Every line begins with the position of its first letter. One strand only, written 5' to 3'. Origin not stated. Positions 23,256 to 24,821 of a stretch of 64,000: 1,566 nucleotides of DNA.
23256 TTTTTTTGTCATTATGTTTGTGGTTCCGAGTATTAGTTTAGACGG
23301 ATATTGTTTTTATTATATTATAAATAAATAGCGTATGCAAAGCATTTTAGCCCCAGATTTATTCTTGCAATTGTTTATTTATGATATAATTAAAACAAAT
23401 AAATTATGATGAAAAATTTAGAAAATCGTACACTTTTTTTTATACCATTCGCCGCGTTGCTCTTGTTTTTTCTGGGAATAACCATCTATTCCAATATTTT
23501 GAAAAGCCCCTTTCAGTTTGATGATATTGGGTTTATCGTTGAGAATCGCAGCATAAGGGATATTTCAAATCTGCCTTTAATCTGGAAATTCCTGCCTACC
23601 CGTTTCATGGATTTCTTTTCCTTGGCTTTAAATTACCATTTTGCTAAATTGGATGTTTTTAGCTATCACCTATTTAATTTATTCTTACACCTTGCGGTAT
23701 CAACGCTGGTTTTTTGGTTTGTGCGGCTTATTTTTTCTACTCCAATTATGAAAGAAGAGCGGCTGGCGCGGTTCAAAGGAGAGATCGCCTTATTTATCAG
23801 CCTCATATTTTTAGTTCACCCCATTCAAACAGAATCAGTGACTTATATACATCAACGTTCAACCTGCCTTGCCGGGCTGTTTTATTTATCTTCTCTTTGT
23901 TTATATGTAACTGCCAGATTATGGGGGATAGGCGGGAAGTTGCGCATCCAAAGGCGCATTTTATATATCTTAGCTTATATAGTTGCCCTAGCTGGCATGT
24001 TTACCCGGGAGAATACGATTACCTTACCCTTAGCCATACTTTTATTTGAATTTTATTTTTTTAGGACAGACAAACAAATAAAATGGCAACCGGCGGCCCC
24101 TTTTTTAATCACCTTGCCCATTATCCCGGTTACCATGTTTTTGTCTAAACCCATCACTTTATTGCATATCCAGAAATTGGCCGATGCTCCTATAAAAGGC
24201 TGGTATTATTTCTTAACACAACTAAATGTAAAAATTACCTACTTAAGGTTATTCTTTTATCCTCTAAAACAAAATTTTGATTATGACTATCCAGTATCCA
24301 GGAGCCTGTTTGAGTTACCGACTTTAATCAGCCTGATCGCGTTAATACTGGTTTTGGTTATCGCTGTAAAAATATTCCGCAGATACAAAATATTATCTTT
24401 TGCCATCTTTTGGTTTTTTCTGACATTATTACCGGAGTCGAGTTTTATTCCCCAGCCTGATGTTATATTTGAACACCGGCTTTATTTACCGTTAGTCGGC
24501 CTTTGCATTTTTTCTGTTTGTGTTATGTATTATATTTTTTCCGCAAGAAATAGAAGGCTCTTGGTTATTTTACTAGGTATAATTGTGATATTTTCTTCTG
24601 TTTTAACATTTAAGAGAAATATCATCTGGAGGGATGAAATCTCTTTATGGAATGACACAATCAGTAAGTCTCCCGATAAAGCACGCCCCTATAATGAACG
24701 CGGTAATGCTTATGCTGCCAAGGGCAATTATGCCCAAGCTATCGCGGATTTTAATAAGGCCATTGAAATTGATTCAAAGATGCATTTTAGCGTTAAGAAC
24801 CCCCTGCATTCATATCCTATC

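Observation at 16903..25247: Arn-like amino-sugar lipid-carrier pathway with two class-B radical SAM enzymes and a TPR-fused GT-C transferase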

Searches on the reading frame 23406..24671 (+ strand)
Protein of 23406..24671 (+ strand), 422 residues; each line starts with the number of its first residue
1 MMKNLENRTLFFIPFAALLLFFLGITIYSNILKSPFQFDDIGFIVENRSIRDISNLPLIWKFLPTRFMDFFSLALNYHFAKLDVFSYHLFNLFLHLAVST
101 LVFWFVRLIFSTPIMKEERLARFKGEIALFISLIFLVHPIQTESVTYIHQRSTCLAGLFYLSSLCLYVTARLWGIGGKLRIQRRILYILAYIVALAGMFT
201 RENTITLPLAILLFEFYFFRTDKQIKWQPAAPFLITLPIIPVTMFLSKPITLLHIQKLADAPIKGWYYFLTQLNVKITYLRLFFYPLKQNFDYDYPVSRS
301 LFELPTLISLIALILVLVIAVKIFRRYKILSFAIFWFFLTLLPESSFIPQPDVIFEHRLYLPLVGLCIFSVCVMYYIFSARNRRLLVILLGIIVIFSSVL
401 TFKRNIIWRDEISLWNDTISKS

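Call 7: search_protein_families(library=pfam, proteins=[window:23406-24671:+], max_evalue=10)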
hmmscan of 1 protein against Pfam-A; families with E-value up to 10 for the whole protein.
seq(422 aa): 1 family
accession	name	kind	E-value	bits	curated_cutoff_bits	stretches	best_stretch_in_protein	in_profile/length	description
PF08592.16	Anthrone_oxy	-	1.8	9.3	27.3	1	199-251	5-62/106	Anthrone oxygenase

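Call 9: find_homologous_proteins(query=window:23406-24671:+)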
Query seq(422 aa) (422 aa): 1332 proteins with E <= 0.001 among 8000 candidates; the best 120 are listed.
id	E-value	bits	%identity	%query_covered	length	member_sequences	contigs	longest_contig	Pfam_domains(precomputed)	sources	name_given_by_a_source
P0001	2.2e-257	872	96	100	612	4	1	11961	PF13431.13,PF13414.13,PF13428.13,PF13374.13,PF14559.13,PF10516.16,PF13371.13,PF00515.35,PF13424.13,PF13432.13,PF13181.13,PF07719.24,PF13174.13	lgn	-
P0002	6.4e-230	782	84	100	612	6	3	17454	PF13431.13,PF13414.13,PF13428.13,PF13374.13,PF14559.13,PF10516.16,PF13371.13,PF00515.35,PF13424.13,PF13432.13,PF13181.13,PF07719.24,PF13174.13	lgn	-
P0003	9.1e-230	781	84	100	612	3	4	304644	PF13431.13,PF13414.13,PF13428.13,PF13374.13,PF14559.13,PF10516.16,PF13371.13,PF00515.35,PF13424.13,PF21033.5,PF13432.13,PF13181.13,PF07719.24,PF13174.13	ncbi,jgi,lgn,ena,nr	ncbi:MAG: tetratricopeptide repeat protein [Candidatus Omnitrophica bacterium]|nr:tetratricopeptide 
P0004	6.9e-227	772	83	100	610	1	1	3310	PF13431.13,PF13414.13,PF13428.13,PF13374.13,PF14559.13,PF13371.13,PF00515.35,PF13424.13,PF13432.13,PF13181.13,PF07719.24,PF13174.13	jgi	-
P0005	6.9e-226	769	84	100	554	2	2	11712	PF13431.13,PF13414.13,PF13371.13,PF00515.35,PF13424.13,PF13432.13,PF13428.13,PF13181.13,PF07719.24,PF13174.13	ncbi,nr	ncbi:MAG: tetratricopeptide repeat protein, partial [Candidatus Omnitrophica bacterium]|nr:tetratric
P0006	8.3e-224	762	83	100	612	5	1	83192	PF13431.13,PF13414.13,PF13428.13,PF13374.13,PF14559.13,PF10516.16,PF13371.13,PF00515.35,PF13424.13,PF13432.13,PF13181.13,PF07719.24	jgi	-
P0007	4.4e-218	743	80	100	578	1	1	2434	PF14559.13,PF13431.13,PF13414.13,PF13371.13,PF00515.35,PF13424.13,PF13432.13,PF13181.13,PF07719.24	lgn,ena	-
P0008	2.2e-204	698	78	100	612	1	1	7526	PF13431.13,PF13414.13,PF13428.13,PF14559.13,PF10516.16,PF13371.13,PF00515.35,PF13424.13,PF13432.13,PF13181.13,PF07719.24,PF13174.13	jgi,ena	-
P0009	2.4e-204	698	76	99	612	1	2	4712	PF13431.13,PF13414.13,PF25058.2,PF13428.13,PF14559.13,PF25575.1,PF13371.13,PF00515.35,PF13424.13,PF13432.13,PF13181.13,PF07719.24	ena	-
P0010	3.2e-201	687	75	98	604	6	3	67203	PF13431.13,PF13414.13,PF25058.2,PF13428.13,PF13374.13,PF14559.13,PF10516.16,PF13371.13,PF00515.35,PF13424.13,PF13432.13,PF13181.13,PF07719.24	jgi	-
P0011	1.2e-197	676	79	95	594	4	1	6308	PF13431.13,PF13414.13,PF13428.13,PF14559.13,PF10516.16,PF13371.13,PF00515.35,PF13424.13,PF13432.13,PF13181.13,PF07719.24,PF13174.13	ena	-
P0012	1.6e-195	669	74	100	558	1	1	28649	PF14559.13,PF13431.13,PF13414.13,PF13371.13,PF00515.35,PF13424.13,PF13432.13,PF13428.13,PF13181.13,PF07719.24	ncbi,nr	ncbi:MAG: tetratricopeptide repeat protein, partial [Candidatus Omnitrophica bacterium]|nr:tetratric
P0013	9.2e-140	485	55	97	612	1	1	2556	PF13431.13,PF25062.2,PF13414.13,PF13428.13,PF13374.13,PF14559.13,PF13371.13,PF00515.35,PF12895.14,PF13424.13,PF13432.13,PF13181.13,PF07719.24,PF13174.13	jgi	-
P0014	8.5e-136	472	55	98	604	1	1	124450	PF13431.13,PF13414.13,PF13428.13,PF13374.13,PF14559.13,PF24575.2,PF25575.1,PF13371.13,PF00515.35,PF13424.13,PF13432.13,PF13181.13,PF07719.24,PF13174.13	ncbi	-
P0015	9.2e-135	468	55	98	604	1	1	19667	PF13431.13,PF13414.13,PF13428.13,PF13374.13,PF14559.13,PF24575.2,PF25575.1,PF13371.13,PF00515.35,PF13424.13,PF13432.13,PF13181.13,PF07719.24,PF13174.13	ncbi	-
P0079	5.8e-116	407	49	94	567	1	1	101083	PF13431.13,PF13414.13,PF13371.13,PF00515.35,PF13424.13,PF13432.13,PF13181.13,PF07719.24,PF13174.13,PF13374.13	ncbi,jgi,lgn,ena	ncbi:MAG: tetratricopeptide repeat protein [Candidatus Omnitrophota bacterium]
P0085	1.6e-115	405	51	96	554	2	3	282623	PF13431.13,PF13414.13,PF12569.15,PF13428.13,PF13374.13,PF14559.13,PF13371.13,PF00515.35,PF13424.13,PF13432.13,PF13181.13,PF07719.24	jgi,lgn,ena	-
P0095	1.4e-114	402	50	97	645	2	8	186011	PF13431.13,PF13414.13,PF12569.15,PF13428.13,PF13374.13,PF14559.13,PF24575.2,PF10516.16,PF13371.13,PF00515.35,PF13424.13,PF21033.5,PF13432.13,PF13181.13,PF07719.24,PF13174.13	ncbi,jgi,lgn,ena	-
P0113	5.2e-114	400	48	95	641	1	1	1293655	PF13431.13,PF23914.2,PF13414.13,PF12569.15,PF13428.13,PF13374.13,PF14559.13,PF25575.1,PF10516.16,PF13371.13,PF00515.35,PF13424.13,PF21033.5,PF13432.13,PF13181.13,PF01239.29,PF07719.24,PF13174.13,PF10373.16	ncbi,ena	-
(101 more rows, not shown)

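Call 11: find_encoding_contigs(protein=P0003, flank=10000, max_places=4)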
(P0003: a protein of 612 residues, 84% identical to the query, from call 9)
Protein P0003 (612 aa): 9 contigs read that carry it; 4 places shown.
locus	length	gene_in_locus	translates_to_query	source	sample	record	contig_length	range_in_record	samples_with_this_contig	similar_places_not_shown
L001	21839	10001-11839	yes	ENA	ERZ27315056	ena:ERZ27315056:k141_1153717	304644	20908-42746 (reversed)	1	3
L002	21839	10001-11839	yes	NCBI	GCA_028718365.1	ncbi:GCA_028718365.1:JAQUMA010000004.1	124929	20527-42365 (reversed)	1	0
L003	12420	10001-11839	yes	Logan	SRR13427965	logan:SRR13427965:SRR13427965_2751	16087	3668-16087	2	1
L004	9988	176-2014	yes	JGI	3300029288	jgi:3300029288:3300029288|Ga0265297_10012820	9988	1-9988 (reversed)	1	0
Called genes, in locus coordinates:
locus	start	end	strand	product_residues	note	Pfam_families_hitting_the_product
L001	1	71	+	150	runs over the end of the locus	PF09835:DUF2062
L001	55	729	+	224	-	PF00583:Acetyltransf_1 (faint)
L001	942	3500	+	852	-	PF06165:GH94_b-supersand, PF17167:Glyco_hydro_94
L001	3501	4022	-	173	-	PF13489:Methyltransf_23, PF08241:Methyltransf_11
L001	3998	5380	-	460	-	PF02310:B12-binding, PF04055:Radical_SAM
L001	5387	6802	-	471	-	PF02310:B12-binding, PF04055:Radical_SAM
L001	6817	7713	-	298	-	PF00535:Glycos_transf_2, PF13641:Glyco_tranf_2_3 (faint)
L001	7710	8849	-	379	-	PF01041:DegT_DnrJ_EryC1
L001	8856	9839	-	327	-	PF01073:3Beta_HSD, PF01370:Epimerase, PF02719:Polysacc_synt_2, PF04321:RmlD_sub_bind, PF07993:NAD_binding_4, PF16363:GDP_Man_Dehyd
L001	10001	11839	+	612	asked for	PF00515:TPR_1 (weak), PF00515:TPR_1, PF07719:TPR_2 (weak), PF13424:TPR_12, PF00515:TPR_1, PF13414:TPR_11, PF00515:TPR_1, PF13414:TPR_11, +13 more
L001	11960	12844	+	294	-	PF01634:HisG, PF08029:HisG_C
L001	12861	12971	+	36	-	-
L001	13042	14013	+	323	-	PF09976:TPR_21 (faint), PF12895:ANAPC3 (faint), PF13429:TPR_15 (faint), PF13424:TPR_12 (faint), PF13431:TPR_17 (faint), PF24575:TPR_Slam (weak), PF14559:TPR_19 (weak), PF23914:TPR_CcmH_CycH (weak), +13 more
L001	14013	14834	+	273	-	PF13292:DXP_synthase_N, PF00456:Transketolase_N, PF00676:E1_dh (weak), PF09364:XFP_N (faint)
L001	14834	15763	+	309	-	PF02779:Transket_pyr, PF02780:Transketolase_C, PF22613:Transketolase_C_1 (weak), PF17147:PFOR_II (weak)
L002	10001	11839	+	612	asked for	PF00515:TPR_1 (weak), PF00515:TPR_1, PF07719:TPR_2 (weak), PF13424:TPR_12, PF00515:TPR_1, PF13414:TPR_11, PF00515:TPR_1, PF13414:TPR_11, +13 more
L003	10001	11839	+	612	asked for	PF00515:TPR_1 (weak), PF00515:TPR_1, PF07719:TPR_2 (weak), PF13424:TPR_12, PF00515:TPR_1, PF13414:TPR_11, PF00515:TPR_1, PF13414:TPR_11, +13 more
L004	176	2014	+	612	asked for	PF00515:TPR_1 (weak), PF00515:TPR_1, PF07719:TPR_2 (weak), PF13424:TPR_12, PF00515:TPR_1, PF13414:TPR_11, PF00515:TPR_1, PF13414:TPR_11, +13 more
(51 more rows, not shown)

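Call 45: find_encoding_contigs(protein=P0014, flank=8000, max_places=1)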
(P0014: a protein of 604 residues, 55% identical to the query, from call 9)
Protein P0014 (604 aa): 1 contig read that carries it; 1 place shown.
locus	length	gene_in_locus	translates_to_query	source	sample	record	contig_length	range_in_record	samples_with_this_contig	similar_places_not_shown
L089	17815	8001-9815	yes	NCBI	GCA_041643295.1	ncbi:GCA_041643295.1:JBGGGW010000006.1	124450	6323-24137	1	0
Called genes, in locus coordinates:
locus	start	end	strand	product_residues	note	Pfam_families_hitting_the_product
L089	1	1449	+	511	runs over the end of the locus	PF03901:Glyco_transf_22 (weak), PF13231:PMT_2 (weak)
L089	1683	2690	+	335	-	PF04055:Radical_SAM, PF13186:SPASM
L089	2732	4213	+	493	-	PF02310:B12-binding, PF04055:Radical_SAM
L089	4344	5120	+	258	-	PF13489:Methyltransf_23, PF07021:MetW (weak), PF08003:Methyltransf_9 (weak), PF13847:Methyltransf_31, PF08241:Methyltransf_11, PF08242:Methyltransf_12, PF13649:Methyltransf_25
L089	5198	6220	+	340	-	PF00534:Glycos_transf_1, PF13692:Glyco_trans_1_4 (weak), PF13524:Glyco_trans_1_2 (weak)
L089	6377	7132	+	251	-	PF01209:Ubie_methyltran (weak), PF13489:Methyltransf_23, PF02353:CMAS (weak), PF05175:MTS (weak), PF08241:Methyltransf_11, PF08242:Methyltransf_12, PF13649:Methyltransf_25, PF13847:Methyltransf_31, +1 more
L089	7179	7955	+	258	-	PF03706:LPG_synthase_TM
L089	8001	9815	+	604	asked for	PF00515:TPR_1, PF13414:TPR_11, PF13424:TPR_12, PF00515:TPR_1, PF13414:TPR_11, PF13432:TPR_16, PF00515:TPR_1, PF07719:TPR_2, +22 more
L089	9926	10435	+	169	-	-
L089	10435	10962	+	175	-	PF07963:N_methyl (weak)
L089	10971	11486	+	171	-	PF07963:N_methyl (weak)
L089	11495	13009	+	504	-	-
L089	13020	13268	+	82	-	-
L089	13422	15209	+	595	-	PF11104:PilM_2, PF14450:FtsA (weak), PF05137:PilN (faint)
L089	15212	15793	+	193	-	-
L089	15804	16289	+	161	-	-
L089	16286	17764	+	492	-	PF16344:FecR_C, PF21305:type_II_gspD_N0, PF07660:STN, PF03958:Secretin_N, PF00263:Secretin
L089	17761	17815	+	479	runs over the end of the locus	-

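Call 46: find_encoding_contigs(protein=P0113, flank=8000, max_places=1)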
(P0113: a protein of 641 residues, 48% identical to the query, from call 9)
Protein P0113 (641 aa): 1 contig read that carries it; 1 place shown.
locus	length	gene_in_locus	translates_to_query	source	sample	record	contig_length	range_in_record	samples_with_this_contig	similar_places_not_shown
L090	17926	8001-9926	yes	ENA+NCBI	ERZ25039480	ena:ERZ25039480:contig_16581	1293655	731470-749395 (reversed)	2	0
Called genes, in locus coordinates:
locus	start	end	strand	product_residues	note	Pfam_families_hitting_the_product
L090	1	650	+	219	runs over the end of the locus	PF02798:GST_N, PF13417:GST_N_3, PF13409:GST_N_2, PF00043:GST_C, PF14497:GST_C_3 (weak)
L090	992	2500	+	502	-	PF00989:PAS, PF08448:PAS_4, PF13426:PAS_9, PF08447:PAS_3, PF00512:HisKA, PF02518:HATPase_c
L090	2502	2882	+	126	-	PF00072:Response_reg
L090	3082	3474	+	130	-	PF00072:Response_reg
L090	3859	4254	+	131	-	-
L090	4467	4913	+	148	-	PF09719:C_GCAxxG_C_C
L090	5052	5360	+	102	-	PF02001:DUF134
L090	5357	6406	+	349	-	PF01758:SBF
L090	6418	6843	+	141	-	PF01451:LMWPc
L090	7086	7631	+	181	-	PF07963:N_methyl (weak), PF16732:ComP_DUS (weak)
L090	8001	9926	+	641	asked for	PF00515:TPR_1, PF00515:TPR_1, PF00515:TPR_1, PF07719:TPR_2, PF13181:TPR_8, PF13414:TPR_11, PF13424:TPR_12, PF00515:TPR_1, +28 more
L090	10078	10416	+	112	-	-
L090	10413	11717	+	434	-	-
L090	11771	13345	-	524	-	PF09852:DUF2079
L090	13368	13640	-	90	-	PF07578:LAB_N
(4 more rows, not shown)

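Call 56: find_encoding_contigs(protein=P0085, flank=6000, max_places=1)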
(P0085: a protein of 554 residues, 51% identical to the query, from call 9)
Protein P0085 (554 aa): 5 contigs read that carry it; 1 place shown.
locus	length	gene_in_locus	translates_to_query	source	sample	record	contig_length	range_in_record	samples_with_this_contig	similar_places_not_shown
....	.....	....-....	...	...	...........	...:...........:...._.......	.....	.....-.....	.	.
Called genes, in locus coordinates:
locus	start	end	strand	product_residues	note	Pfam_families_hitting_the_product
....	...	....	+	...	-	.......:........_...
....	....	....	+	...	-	-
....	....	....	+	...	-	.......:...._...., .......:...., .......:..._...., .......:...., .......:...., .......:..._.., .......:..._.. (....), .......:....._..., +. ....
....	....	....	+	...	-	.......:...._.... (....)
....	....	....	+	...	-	-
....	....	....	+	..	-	-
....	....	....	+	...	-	-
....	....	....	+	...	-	-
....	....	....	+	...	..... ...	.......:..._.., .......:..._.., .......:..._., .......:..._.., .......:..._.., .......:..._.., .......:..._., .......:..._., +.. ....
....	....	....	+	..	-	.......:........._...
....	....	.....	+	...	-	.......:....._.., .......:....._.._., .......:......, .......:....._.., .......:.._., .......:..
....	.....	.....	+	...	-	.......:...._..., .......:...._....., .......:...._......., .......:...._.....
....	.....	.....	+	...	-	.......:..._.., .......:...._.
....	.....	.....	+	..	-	?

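Call 57: find_encoding_contigs(protein=P0095, flank=6000, max_places=1)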
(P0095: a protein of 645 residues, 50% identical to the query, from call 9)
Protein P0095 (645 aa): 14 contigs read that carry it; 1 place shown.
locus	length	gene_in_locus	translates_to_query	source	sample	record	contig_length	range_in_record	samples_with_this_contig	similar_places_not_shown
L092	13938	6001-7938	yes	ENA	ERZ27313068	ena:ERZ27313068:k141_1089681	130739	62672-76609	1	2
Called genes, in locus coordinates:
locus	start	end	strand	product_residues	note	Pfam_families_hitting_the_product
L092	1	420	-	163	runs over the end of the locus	-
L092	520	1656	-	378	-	-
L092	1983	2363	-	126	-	PF00903:Glyoxalase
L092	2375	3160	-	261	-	PF04473:DUF553 (weak), PF01841:Transglut_core (faint)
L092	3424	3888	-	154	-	-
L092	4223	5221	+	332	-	PF00487:FA_desaturase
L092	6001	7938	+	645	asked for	PF13424:TPR_12, PF00515:TPR_1, PF13371:TPR_9, PF00515:TPR_1, PF13414:TPR_11, PF00515:TPR_1, PF13414:TPR_11, PF00515:TPR_1, +20 more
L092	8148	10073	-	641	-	PF00005:ABC_tran, PF02463:SMC_N (faint), PF03193:RsgA_GTPase (faint), PF13555:AAA_29 (faint), PF12848:ABC_tran_Xtn, PF00005:ABC_tran, PF13304:AAA_21 (weak)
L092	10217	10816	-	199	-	PF21176:RecR_HhH, PF02132:RecR_ZnF (weak), PF13662:Toprim_4, PF01751:Toprim, PF21175:RecR_C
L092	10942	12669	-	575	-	PF05496:RuvB_N (faint), PF13177:DNA_pol3_delta2, PF00004:AAA, PF07728:AAA_5 (weak), PF22608:DNAX_ATPase_lid, PF12169:DNA_pol3_gamma3, PF20964:DnaX_C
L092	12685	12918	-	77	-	PF09383:NIL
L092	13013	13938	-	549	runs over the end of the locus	PF13424:TPR_12 (faint), PF07719:TPR_2 (faint), PF13414:TPR_11 (faint), PF13181:TPR_8 (faint), PF13428:TPR_14 (faint), PF13431:TPR_17 (faint), PF13432:TPR_16 (faint), PF14559:TPR_19 (weak), +1 more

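Call 58: find_encoding_contigs(protein=P0079, flank=6000, max_places=1)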
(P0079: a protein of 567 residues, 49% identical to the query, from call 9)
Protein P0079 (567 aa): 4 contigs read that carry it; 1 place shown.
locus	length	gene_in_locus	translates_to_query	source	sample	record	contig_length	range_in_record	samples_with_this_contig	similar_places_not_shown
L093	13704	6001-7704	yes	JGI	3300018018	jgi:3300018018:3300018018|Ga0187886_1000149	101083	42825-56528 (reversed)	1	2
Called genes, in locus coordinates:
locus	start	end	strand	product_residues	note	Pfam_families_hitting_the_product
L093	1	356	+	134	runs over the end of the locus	PF07238:PilZ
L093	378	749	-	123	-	PF00072:Response_reg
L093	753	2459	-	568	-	PF00989:PAS (weak), PF13188:PAS_8 (faint), PF13426:PAS_9 (weak), PF00990:GGDEF, PF13487:HD_5, PF01966:HD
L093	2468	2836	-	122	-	PF00072:Response_reg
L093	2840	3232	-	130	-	PF00072:Response_reg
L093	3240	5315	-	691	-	PF02743:dCache_1 (weak), PF00512:HisKA, PF02518:HATPase_c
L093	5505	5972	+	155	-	PF01243:PNPOx_N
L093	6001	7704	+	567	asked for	PF13424:TPR_12 (weak), PF00515:TPR_1, PF07719:TPR_2, PF13181:TPR_8 (weak), PF13414:TPR_11, PF13432:TPR_16 (weak), PF00515:TPR_1, PF07719:TPR_2 (weak), +5 more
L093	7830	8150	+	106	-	-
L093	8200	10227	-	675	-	-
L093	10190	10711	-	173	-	PF13525:YfiO (weak), PF13174:TPR_6 (faint)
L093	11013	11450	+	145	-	PF13441:Gly-zipper_YMGG, PF05433:Rick_17kDa_Anti (faint), PF13488:Gly-zipper_Omp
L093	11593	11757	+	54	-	PF03773:ArsP_1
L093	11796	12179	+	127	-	PF12092:DUF3568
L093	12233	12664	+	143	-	-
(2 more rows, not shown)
